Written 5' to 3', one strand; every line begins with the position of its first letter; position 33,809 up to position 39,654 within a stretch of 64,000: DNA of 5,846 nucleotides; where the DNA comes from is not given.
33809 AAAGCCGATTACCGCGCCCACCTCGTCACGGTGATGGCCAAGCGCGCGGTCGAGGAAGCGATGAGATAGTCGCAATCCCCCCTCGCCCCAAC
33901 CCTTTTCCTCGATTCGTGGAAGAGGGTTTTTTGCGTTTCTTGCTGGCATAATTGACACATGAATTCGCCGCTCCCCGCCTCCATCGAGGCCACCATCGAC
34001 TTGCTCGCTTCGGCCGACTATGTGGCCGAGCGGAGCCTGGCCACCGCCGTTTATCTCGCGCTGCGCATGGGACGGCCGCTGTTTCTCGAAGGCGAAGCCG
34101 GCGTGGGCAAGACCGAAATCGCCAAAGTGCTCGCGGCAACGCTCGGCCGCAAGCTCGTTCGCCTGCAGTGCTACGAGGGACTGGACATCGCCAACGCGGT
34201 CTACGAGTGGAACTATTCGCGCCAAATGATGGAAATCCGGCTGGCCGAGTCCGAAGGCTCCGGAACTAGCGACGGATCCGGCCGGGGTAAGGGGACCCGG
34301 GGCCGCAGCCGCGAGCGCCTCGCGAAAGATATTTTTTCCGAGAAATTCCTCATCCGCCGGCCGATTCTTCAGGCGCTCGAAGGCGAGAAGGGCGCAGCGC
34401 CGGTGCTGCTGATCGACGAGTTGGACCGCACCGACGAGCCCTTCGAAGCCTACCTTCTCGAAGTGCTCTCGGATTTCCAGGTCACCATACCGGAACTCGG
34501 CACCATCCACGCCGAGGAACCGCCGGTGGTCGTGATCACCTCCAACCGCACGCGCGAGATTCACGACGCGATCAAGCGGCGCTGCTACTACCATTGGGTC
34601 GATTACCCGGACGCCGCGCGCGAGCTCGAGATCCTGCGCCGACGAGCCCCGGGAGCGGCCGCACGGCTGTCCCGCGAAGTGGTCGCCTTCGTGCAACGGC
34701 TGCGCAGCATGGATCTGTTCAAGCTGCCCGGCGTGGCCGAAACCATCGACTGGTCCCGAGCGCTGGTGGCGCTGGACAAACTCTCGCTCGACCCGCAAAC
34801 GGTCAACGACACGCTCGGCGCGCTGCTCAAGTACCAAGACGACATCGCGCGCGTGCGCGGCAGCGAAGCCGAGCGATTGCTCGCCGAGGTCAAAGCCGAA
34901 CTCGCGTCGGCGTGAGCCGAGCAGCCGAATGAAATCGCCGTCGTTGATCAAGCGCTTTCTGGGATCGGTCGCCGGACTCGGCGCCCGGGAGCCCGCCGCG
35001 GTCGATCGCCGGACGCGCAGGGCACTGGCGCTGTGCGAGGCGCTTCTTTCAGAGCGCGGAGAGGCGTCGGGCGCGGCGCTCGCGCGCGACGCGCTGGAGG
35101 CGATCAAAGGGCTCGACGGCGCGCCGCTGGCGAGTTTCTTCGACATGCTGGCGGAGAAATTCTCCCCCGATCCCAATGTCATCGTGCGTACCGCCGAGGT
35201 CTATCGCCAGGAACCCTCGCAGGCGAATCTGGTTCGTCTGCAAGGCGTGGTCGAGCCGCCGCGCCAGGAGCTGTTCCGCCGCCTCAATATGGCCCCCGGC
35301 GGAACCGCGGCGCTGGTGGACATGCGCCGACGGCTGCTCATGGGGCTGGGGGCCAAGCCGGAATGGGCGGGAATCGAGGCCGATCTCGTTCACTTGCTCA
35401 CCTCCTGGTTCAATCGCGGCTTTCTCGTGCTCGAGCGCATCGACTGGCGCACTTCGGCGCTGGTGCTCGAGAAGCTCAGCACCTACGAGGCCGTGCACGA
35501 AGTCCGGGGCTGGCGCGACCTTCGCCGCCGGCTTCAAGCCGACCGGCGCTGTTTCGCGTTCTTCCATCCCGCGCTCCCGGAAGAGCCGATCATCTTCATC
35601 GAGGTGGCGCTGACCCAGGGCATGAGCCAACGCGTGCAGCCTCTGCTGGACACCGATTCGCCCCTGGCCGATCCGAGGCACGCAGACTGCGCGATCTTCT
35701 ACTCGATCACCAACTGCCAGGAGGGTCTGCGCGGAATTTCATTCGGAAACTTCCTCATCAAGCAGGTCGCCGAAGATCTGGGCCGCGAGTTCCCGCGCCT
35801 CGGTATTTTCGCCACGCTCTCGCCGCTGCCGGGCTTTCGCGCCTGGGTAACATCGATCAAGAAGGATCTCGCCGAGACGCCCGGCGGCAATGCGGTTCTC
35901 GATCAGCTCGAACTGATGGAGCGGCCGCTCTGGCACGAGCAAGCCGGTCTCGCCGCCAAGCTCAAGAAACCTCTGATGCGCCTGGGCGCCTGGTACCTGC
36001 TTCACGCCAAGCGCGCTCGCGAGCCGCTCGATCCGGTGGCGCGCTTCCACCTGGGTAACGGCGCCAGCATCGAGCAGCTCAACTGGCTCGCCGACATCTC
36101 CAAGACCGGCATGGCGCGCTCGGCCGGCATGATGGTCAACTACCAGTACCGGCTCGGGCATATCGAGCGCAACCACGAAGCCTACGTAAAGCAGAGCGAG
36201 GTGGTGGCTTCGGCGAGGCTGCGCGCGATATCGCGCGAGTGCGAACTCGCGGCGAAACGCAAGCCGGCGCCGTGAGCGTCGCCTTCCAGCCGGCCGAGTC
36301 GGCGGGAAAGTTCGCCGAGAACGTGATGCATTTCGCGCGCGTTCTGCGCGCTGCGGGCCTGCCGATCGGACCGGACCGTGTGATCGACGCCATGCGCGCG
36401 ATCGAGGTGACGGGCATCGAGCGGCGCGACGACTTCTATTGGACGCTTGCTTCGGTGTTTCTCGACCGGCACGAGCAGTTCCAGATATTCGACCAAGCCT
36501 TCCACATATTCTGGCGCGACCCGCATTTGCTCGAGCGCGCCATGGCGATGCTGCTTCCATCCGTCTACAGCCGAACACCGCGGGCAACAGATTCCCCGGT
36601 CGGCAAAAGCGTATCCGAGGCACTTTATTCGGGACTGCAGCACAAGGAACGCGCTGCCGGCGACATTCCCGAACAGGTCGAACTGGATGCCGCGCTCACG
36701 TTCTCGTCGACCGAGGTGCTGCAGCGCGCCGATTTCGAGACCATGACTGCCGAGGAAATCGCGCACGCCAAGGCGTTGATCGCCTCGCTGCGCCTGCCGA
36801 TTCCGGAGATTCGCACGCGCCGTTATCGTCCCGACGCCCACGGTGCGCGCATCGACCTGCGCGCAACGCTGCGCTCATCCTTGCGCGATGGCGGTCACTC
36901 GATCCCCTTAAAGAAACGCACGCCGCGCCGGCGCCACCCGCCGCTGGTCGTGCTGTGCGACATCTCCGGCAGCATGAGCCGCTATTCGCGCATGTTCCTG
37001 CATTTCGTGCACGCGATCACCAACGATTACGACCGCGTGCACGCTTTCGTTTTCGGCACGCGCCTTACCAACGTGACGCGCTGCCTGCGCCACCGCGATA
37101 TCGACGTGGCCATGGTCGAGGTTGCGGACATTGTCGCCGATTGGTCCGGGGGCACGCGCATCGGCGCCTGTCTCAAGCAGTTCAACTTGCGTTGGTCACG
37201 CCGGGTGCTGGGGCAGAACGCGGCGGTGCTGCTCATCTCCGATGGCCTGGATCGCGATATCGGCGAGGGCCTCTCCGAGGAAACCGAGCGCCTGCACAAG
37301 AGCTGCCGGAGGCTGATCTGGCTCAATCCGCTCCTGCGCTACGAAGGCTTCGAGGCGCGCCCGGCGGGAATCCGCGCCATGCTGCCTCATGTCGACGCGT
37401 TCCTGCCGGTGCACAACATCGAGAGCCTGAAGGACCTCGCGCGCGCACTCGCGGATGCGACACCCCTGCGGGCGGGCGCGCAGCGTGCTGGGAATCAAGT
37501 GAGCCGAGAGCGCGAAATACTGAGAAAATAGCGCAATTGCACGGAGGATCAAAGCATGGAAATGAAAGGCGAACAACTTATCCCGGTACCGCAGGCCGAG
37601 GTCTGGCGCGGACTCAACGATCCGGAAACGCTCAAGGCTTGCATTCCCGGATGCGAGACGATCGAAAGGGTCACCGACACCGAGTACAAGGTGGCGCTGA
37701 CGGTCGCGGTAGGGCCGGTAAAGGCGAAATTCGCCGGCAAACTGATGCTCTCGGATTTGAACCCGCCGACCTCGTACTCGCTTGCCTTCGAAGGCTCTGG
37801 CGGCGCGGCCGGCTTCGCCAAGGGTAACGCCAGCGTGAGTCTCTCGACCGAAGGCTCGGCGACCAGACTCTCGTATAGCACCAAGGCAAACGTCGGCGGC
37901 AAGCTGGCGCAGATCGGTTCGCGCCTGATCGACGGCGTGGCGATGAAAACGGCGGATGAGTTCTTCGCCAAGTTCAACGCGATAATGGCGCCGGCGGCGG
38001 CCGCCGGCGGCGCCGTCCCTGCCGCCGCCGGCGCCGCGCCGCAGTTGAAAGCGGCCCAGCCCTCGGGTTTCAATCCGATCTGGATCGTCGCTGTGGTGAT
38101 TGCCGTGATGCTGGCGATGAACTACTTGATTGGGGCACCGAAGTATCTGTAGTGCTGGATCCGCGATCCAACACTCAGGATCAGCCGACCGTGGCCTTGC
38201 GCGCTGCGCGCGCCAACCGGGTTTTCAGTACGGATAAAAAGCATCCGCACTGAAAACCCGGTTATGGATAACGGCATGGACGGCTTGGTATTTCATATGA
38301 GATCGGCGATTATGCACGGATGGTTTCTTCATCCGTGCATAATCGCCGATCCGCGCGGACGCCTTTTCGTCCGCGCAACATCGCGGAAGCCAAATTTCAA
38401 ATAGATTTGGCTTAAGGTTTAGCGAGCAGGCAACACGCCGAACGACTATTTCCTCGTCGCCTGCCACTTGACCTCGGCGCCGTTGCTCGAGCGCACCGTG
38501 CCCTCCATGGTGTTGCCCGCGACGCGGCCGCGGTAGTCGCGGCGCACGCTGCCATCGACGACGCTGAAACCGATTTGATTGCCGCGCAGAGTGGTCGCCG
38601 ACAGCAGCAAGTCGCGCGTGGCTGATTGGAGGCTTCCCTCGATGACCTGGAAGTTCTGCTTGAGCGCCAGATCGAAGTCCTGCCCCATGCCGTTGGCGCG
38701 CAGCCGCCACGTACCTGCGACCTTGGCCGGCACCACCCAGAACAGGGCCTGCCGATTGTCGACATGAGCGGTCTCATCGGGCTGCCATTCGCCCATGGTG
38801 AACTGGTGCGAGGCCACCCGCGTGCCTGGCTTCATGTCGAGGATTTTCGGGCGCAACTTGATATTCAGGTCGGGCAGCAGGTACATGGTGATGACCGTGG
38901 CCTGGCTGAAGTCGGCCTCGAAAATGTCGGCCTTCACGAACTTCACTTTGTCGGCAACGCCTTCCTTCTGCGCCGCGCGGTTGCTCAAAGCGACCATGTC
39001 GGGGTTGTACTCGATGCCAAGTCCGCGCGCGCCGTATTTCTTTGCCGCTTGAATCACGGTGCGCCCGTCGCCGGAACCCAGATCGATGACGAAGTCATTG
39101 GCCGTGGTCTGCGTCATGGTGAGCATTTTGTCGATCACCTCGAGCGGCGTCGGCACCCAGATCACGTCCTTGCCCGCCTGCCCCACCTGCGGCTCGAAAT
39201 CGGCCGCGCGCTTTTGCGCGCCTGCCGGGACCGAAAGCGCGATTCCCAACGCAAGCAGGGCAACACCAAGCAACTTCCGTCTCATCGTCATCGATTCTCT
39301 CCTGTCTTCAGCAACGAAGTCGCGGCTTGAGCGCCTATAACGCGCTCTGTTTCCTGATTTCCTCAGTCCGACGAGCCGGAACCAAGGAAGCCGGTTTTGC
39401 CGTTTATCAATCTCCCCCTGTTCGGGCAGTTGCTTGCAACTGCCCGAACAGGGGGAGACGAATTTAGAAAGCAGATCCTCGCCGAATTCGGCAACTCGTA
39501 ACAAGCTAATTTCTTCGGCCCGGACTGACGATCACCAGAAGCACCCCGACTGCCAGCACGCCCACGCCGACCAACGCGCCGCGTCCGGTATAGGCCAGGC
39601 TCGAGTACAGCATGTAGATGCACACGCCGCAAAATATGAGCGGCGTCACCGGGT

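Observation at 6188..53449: R2: a seven-copy ~140-nt intergenic element with conserved flanks and a hairpin maintained by compensatory changes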

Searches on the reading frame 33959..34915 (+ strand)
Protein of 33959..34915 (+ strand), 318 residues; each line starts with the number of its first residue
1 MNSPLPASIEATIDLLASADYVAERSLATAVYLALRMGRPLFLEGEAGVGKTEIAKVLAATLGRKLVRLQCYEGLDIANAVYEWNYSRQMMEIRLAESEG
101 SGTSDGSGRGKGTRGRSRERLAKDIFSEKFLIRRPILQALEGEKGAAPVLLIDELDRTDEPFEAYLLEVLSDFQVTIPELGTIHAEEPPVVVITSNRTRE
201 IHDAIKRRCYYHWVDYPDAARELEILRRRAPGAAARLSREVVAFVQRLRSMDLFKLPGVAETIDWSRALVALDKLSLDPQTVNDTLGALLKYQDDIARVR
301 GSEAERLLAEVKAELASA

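Call 74: search_protein_families(library=pfam, proteins=[window:33959-34915:+], max_evalue=0.00001)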
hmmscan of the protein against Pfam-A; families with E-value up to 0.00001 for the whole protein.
window:33959-34915:+ (318 aa): 3 families
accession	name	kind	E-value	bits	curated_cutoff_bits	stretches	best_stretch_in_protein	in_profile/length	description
PF07728.20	AAA_5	-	6.7e-10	39.6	22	1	40-209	1-139/139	AAA domain (dynein-related subfamily)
PF00004.35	AAA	-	7.6e-09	36.5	21.2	1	42-209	2-123/131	ATPase family associated with various cellular activities (AAA)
PF07726.17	AAA_3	-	3.4e-07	30.7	27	0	147-197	63-112/131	ATPase family associated with various cellular activities (AAA)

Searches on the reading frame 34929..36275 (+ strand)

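Call 76: search_protein_families(library=pfam, proteins=[window:34929-36275:+], max_evalue=0.00001)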
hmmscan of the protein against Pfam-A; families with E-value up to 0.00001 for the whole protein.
window:34929-36275:+ (448 aa): 2 families
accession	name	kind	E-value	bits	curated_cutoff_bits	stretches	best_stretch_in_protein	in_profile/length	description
PF05292.17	MCD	-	8.1e-102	340.6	23.2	1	164-407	1-252/253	Malonyl-CoA decarboxylase C-terminal domain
PF17408.7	MCD_N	-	1.7e-23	83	22.4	1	78-161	1-85/85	Malonyl-CoA decarboxylase N-terminal domain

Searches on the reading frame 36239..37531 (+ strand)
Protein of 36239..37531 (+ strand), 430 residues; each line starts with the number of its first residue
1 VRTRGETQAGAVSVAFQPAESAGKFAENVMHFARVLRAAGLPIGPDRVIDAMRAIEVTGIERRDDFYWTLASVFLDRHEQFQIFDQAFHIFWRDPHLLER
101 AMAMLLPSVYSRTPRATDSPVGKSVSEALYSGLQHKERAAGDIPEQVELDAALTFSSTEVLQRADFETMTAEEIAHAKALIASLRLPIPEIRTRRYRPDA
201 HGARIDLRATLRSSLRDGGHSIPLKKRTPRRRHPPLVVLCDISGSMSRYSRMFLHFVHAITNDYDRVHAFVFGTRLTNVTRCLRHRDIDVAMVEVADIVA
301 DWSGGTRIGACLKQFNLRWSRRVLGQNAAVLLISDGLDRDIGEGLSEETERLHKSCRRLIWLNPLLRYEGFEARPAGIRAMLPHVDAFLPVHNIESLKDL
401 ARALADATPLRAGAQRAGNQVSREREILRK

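Call 76: search_protein_families(library=pfam, proteins=[window:36239-37531:+], max_evalue=0.00001)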
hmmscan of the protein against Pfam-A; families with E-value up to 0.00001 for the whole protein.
window:36239-37531:+ (430 aa): 1 family
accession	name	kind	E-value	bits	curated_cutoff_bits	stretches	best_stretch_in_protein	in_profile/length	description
PF05762.20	VWA_CoxE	-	4.3e-70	236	26.4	1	188-396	12-221/222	VWA domain containing CoxE-like protein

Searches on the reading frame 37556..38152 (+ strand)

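Call 76: search_protein_families(library=pfam, proteins=[window:37556-38152:+], max_evalue=0.00001)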
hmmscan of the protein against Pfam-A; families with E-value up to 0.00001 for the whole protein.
window:37556-38152:+ (198 aa): 1 family
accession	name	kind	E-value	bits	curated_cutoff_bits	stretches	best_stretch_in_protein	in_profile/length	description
PF06240.19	COXG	-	1.1e-35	122.8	22.2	1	5-141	1-136/140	Carbon monoxide dehydrogenase subunit G (CoxG)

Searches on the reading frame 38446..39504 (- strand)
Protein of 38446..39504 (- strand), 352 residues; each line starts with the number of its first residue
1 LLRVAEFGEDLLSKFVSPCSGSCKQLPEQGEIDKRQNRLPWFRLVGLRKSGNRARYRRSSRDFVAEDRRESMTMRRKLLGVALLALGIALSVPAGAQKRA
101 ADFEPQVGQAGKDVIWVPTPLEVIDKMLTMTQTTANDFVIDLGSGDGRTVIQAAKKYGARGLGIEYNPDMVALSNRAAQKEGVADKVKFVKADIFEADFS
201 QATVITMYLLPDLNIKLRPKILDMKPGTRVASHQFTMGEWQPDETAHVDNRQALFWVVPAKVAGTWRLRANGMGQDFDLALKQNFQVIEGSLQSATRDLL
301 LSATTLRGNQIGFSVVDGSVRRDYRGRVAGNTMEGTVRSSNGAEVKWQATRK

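Call 7: search_protein_families(library=pfam, proteins=[window:38446-39504:-])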
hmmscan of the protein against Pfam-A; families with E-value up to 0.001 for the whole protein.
window:38446-39504:- (352 aa): 7 families
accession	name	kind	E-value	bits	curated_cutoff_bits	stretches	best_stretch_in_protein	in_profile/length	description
PF13847.12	Methyltransf_31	-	8.7e-10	38.9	27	1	136-242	4-119/145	Methyltransferase domain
PF13649.12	Methyltransf_25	-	2.1e-09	38.4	27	1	139-206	1-67/97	Methyltransferase domain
PF08123.19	DOT1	-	1.8e-07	31.3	23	1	121-230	28-154/205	Histone methylation protein DOT1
PF08241.18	Methyltransf_11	-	4.9e-06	27.5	21.2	1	141-202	2-59/95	Methyltransferase domain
PF09445.16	Methyltransf_15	-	5.3e-05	23.3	22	1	138-197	3-61/165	RNA cap guanine-N2 methyltransferase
PF13679.12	Methyltransf_32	-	7.1e-05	23.2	27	1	121-201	10-96/143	Methyltransferase domain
PF08242.18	Methyltransf_12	-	0.00012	23.1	30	1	140-208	1-72/98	Methyltransferase domain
